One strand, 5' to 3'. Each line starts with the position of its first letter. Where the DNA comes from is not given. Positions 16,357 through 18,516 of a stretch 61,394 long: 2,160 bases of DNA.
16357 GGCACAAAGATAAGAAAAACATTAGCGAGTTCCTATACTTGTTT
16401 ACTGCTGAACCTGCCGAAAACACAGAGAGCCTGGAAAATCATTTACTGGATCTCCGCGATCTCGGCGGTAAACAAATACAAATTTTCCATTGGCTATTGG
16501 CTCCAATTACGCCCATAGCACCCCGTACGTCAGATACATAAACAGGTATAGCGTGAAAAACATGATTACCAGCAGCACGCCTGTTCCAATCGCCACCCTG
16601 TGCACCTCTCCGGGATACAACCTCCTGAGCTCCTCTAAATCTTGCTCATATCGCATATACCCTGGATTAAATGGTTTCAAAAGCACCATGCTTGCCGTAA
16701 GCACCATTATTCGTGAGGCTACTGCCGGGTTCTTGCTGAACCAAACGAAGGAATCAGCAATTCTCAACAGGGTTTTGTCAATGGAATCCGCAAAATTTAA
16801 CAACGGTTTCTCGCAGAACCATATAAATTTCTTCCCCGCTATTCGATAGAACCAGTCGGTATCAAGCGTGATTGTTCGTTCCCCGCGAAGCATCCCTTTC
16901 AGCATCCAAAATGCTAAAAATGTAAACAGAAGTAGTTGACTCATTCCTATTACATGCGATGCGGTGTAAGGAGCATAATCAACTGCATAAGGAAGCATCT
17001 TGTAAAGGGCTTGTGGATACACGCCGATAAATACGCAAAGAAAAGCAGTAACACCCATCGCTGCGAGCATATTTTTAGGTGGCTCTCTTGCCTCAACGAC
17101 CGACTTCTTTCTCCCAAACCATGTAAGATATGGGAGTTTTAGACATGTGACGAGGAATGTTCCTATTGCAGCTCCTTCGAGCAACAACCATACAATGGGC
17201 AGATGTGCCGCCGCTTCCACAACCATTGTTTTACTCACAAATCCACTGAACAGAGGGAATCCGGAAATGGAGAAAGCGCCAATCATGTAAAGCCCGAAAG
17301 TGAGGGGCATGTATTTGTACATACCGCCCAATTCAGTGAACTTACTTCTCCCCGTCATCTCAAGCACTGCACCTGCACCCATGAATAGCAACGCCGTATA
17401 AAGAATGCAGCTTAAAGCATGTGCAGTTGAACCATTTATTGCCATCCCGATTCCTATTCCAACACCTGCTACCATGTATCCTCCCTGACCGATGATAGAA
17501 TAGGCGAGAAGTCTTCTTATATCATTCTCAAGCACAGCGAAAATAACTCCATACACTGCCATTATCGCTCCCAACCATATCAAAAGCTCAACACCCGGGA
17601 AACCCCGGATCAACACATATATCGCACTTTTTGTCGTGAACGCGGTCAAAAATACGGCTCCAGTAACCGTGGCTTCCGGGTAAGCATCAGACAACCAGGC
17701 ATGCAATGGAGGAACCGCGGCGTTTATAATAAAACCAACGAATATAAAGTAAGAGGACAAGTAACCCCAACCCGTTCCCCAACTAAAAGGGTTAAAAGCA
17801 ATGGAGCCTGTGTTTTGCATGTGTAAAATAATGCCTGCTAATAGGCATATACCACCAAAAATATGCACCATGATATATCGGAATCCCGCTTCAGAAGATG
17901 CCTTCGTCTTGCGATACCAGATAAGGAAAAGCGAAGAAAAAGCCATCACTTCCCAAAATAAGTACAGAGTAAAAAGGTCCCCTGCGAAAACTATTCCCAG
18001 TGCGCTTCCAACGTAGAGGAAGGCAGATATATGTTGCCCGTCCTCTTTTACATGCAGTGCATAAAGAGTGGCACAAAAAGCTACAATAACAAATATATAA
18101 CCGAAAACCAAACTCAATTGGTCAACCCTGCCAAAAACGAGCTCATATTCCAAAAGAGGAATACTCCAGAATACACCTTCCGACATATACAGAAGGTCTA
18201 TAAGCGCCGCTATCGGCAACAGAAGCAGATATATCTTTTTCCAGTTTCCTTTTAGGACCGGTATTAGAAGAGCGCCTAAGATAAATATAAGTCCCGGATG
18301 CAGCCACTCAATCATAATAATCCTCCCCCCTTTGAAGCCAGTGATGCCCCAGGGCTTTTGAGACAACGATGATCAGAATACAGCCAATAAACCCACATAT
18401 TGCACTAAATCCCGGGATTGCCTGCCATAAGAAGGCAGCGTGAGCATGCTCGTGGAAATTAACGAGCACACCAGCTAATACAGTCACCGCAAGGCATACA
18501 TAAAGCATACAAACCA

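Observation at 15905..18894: A C-terminal amphipathic-helix + TM 'tail' occurs both fused to antiporter-like subunits and as two free-standing genes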

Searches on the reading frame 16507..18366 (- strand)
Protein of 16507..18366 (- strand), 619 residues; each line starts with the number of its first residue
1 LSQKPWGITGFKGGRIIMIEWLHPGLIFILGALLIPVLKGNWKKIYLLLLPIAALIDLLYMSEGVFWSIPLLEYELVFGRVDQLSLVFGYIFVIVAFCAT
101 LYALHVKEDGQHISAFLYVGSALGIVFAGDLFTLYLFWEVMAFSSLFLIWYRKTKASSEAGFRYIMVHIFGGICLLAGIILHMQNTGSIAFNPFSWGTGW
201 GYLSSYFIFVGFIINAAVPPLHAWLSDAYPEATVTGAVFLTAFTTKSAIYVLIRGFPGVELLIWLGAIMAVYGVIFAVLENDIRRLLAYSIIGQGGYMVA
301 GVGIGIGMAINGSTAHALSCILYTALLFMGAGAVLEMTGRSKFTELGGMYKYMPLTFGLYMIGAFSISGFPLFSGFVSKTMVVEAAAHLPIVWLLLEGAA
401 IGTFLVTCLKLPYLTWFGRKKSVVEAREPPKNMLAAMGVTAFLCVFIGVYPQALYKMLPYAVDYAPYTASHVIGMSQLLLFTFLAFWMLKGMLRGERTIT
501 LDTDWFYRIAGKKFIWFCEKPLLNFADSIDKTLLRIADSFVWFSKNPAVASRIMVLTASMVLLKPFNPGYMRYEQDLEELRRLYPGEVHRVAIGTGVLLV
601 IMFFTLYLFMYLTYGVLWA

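Call 7: search_protein_families(library=pfam, proteins=[window:16507-18366:-], max_evalue=0.1)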
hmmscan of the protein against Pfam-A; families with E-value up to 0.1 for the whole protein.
window:16507-18366:- (619 aa): 2 families
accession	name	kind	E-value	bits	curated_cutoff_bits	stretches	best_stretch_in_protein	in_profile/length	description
PF00361.26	Proton_antipo_M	-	2.3e-45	155.5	21.5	1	128-397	1-286/294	NADH:quinone oxidoreductase/Mrp antiporter, TM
PF10125.14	NADHdeh_related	-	0.0072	16.2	27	1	105-223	61-183/218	NADH dehydrogenase I, subunit N related protein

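Call 8: search_protein_families(library=ncbifam, proteins=[window:16507-18366:-], max_evalue=0.1)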
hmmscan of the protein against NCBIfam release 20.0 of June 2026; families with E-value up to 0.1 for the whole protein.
window:16507-18366:- (619 aa): 70 families (the best 25 are shown)
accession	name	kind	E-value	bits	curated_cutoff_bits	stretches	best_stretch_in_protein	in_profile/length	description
NF009310.0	PRK12668.1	equivalog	1.7e-208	694.1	564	1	18-612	3-582/584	Na(+)/H(+) antiporter subunit D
NF009307.0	PRK12664.1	equivalog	2.4e-67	228.1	417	1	80-539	32-483/527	putative monovalent cation/H+ antiporter subunit D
NF006419.0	PRK08668.1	equivalog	4.7e-62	210.6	617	1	62-458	50-474/613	NADH dehydrogenase subunit M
NF004920.0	PRK06277.1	equivalog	8.1e-52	176.6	578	1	74-458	66-468/478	energy conserving hydrogenase EhbF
NF006240.0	PRK08376.1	subfamily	3.4e-51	174.7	662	1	80-457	87-498/521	putative monovalent cation/H+ antiporter subunit D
NF005086.0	PRK06521.1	equivalog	1.2e-50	172.7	667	1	67-459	65-500/669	hydrogenase 4 subunit B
NF006418.0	PRK08667.1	equivalog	1.6e-45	155.8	794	1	48-485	42-516/644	hydrogenase membrane subunit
NF009290.0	PRK12650.1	equivalog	1.4e-44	152.3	980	1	80-471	78-492/966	DUF4040 family protein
NF009287.0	PRK12647.1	equivalog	2.9e-42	145.2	937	1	63-458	58-474/773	putative monovalent cation/H+ antiporter subunit A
TIGR01972.1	NDH_I_M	subfamily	1.8e-41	142.4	263.8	1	80-462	75-479/486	NADH-quinone oxidoreductase subunit M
NF005141.0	PRK06590.1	equivalog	6.6e-41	140.9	556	1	80-466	78-484/615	NADH-quinone oxidoreductase subunit L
NF009306.0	PRK12663.1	equivalog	7.5e-41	140.4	542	1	81-462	75-478/498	Na+/H+ antiporter subunit D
NF006241.0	PRK08377.1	equivalog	5.9e-40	137.7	645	1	81-459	76-471/494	NADH dehydrogenase subunit N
NF009308.0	PRK12665.1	equivalog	8.4e-40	136.8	585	1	81-406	78-426/531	Na+/H+ antiporter subunit D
NF009288.0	PRK12648.1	equivalog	3.4e-39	134.6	1104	1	65-456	60-476/954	monovalent cation/H+ antiporter subunit A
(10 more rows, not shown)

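Call 20: find_homologous_proteins(query=window:16507-18315:-, max_evalue=1e-20)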
Query window:16507-18315:- (602 aa): 8000 proteins with E <= 1e-20 among 8000 candidates; the best 120 are listed.
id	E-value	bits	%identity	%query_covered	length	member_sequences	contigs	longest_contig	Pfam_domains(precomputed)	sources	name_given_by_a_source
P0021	0.0e+0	1338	100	100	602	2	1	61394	PF00361.26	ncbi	-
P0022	0.0e+0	1173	86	100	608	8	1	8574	PF00361.26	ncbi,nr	ncbi:Na(+)/H(+) antiporter subunit D [Methanophagales archaeon]|nr:MAG: Na(+)/H(+) antiporter subuni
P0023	0.0e+0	1167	86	100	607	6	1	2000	PF00361.26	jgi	-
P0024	0.0e+0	1153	85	100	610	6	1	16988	PF00361.26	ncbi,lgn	-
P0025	0.0e+0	1149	85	100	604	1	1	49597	PF00361.26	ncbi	-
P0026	0.0e+0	1144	85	100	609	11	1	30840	PF00361.26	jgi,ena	-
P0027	0.0e+0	1143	84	100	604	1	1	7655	PF00361.26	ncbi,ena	-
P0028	0.0e+0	1099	82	100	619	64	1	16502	PF00361.26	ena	-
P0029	0.0e+0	1082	79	100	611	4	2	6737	PF00361.26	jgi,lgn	jgi:multicomponent Na+:H+ antiporter subunit D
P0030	0.0e+0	1055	77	100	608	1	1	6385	PF00361.26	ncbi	-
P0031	0.0e+0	1035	75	100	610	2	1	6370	PF00361.26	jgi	-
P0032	0.0e+0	1033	76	100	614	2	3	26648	PF00361.26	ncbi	-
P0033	0.0e+0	1024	75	100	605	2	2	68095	PF00361.26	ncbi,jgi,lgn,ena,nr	ncbi:MAG TPA: Na(+)/H(+) antiporter subunit D [Methanophagales archaeon]|nr:Na(+)/H(+) antiporter su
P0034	0.0e+0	1022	75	100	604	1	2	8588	PF00361.26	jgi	-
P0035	0.0e+0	1016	75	100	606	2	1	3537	PF00361.26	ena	-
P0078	2.5e-252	858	66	97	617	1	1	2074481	PF00361.26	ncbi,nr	ncbi:MAG: Na(+)/H(+) antiporter subunit D [Syntrophobacterales bacterium]|nr:MAG: Na(+)/H(+) antipor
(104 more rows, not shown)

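Call 32: predict_structure(alignment_id=A2)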
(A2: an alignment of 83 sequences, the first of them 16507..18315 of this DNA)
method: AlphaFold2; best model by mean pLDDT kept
length: 602 residues; sequences in the alignment: 83
mean_pLDDT: 87.3   pTM: 0.82
mean pLDDT of the five models: 87.3, 86.4, 84.6, 83.9, 82.6
residues with pLDDT >= 90: 399; 70-90: 118; 50-70: 70; < 50: 15
segments of 3 or more residues with pLDDT < 50: 570-577, 600-602
pLDDT, mean of each block of 10 residues (from residue 1): 80 96 95 97 92 91 95 98 96 96 98 97 95 92 87 93 95 93 93 94 82 93 94 97 97 94 92 96 97 97 97 96 89 93 97 92 94 96 94 92 78 97 97 92 90 89 93 73 55 71 74 72 66 68 67 70 61 45 69 66 44
secondary structure, 60 per line:
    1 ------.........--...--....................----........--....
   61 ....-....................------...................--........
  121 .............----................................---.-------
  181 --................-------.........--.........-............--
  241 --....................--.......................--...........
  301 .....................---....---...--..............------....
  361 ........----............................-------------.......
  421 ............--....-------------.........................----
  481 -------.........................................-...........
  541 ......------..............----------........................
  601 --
elements in order: H7-15 H23-42 E47-54 E57-64 H66-85 H92-110 H114-133 H138-169 H183-198 H206-214 H217-225 H227-238 H243-262 H266-287 H290-321 H337-350 H357-368 H373-400 H414-432 H435-438 H452-476 H488-528 H530-546 H553-566 H577-600

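Call 36: fold_search(model_id=the predicted structure, library=pdb)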
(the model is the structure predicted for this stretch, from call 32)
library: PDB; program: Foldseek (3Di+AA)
matches with E <= 10: 620; with E <= 0.001: 194
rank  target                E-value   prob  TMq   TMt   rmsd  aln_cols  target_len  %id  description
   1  7qru_A                1.3e-22  1.00  0.72  0.55  12.0       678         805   22  Structure of Bacillus pseudofirmus Mrp antiporter complex, monomer (released 2022-11-09)
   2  6z16_A                1.9e-22  1.00  0.68  0.53  14.0       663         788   24  Structure of the Mrp antiporter complex (released 2020-08-12)
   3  9a6h_A                4.0e-22  1.00  0.71  0.55  12.1       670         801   21  Integrative model of MRPA-MRPD by crosslinking MS and deep learning (released 2024-09-18)
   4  9a6h_B                2.0e-20  1.00  0.65  0.79   9.5       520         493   20  Integrative model of MRPA-MRPD by crosslinking MS and deep learning (released 2024-09-18)
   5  6khj_F                2.5e-20  1.00  0.69  0.65   8.4       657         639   22  Supercomplex for electron transfer (released 2020-02-12)
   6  8qby_L                3.2e-20  1.00  0.68  0.62   9.9       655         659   21  Respiratory complex I from Paracoccus denitrificans in MSP2N2 nanodiscs (released 2024-09-11)
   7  9g9y_L                3.3e-20  1.00  0.68  0.62   9.6       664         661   21  Respiratory supercomplex CI2-CIII2-CIV2 (megacomplex) from alphaproteobacterium (released 2026-02-04)
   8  9g83_L                4.9e-20  1.00  0.67  0.62   9.7       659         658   22  Respiratory supercomplex CI1-CIII2-CIV2-(cbb3)1 from alphaproteobacterium (released 2026-02-04)
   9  6hum_F                8.8e-20  1.00  0.67  0.66  11.5       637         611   23  Structure of the photosynthetic complex I from Thermosynechococcus elongatus (released 2019-01-09)
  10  6yj4_L                3.6e-19  1.00  0.69  0.64  12.0       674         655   16  Structure of Yarrowia lipolytica complex I at 2.7 A (released 2020-08-12)
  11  6khi_F                3.7e-19  1.00  0.68  0.64  11.9       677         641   22  Supercomplex for cylic electron transport in cyanobacteria (released 2020-02-12)
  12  6u8y_X                4.0e-19  1.00  0.67  0.67  10.2       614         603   23  Structure of the membrane-bound sulfane sulfur reductase (MBS), an archaeal respiratory membrane complex (released 2020-09-09)
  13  6z16_D                4.2e-19  1.00  0.66  0.80   7.2       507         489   19  Structure of the Mrp antiporter complex (released 2020-08-12)
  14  8e9i_L                4.4e-19  1.00  0.67  0.65  10.6       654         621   19  Mycobacterial respiratory complex I, semi-inserted quinone (released 2022-10-12)
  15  7qru_D                5.4e-19  1.00  0.66  0.80   7.5       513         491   23  Structure of Bacillus pseudofirmus Mrp antiporter complex, monomer (released 2022-11-09)
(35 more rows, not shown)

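Call 50: find_encoding_contigs(protein=P0078, flank=10000, max_places=2)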
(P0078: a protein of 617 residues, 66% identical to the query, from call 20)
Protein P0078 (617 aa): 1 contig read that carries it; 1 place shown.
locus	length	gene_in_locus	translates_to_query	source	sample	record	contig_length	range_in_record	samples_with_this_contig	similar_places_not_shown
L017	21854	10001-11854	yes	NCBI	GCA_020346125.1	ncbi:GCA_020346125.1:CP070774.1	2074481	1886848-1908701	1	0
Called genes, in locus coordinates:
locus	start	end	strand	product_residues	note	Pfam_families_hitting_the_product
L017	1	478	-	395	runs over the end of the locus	PF00266:Aminotran_5, PF01041:DegT_DnrJ_EryC1, PF01212:Beta_elim_lyase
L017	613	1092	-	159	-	PF00027:cNMP_binding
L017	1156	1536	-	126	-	PF00571:CBS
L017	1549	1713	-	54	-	-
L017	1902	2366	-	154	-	PF02082:Rrf2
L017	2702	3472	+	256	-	PF10670:DUF4198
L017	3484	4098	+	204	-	PF01891:CbiM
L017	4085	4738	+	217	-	PF11974:bMG3 (weak), PF27549:HI_1622_C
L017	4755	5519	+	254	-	PF02361:CbiQ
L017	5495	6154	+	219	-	PF00005:ABC_tran, PF02463:SMC_N, PF13304:AAA_21 (weak)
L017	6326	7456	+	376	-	PF03435:Sacchrp_dh_NADP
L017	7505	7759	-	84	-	PF00892:EamA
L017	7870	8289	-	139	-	PF01402:RHH_1, PF08753:NikR_C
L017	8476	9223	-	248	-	PF00199:Catalase, PF06628:Catalase-rel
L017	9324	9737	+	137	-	PF00361:Proton_antipo_M (weak)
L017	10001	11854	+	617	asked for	PF00361:Proton_antipo_M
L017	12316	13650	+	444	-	PF02881:SRP54_N, PF00448:SRP54, PF02978:SRP_SPB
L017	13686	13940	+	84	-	PF00886:Ribosomal_S16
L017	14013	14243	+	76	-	PF13083:KH_KhpA-B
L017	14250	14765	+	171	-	PF01782:RimM, PF05239:PRC, PF24986:PRC_RimM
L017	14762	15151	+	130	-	PF01746:tRNA_m1G_MT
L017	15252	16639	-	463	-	PF17760:UvrA_inter, PF17755:UvrA_DNA-bind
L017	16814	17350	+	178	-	PF12844:HTH_19 (weak), PF13443:HTH_26, PF13560:HTH_31, PF01381:HTH_3, PF11699:CENP-C_C (weak), PF07883:Cupin_2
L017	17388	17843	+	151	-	PF02675:AdoMet_dc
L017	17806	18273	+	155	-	PF01862:PvlArgDC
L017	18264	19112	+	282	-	PF17284:Spermine_synt_N, PF01564:Spermine_synth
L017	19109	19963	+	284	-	PF00491:Arginase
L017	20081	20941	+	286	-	PF00318:Ribosomal_S2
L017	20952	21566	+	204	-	PF00889:EF_TS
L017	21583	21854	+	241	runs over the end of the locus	PF00696:AA_kinase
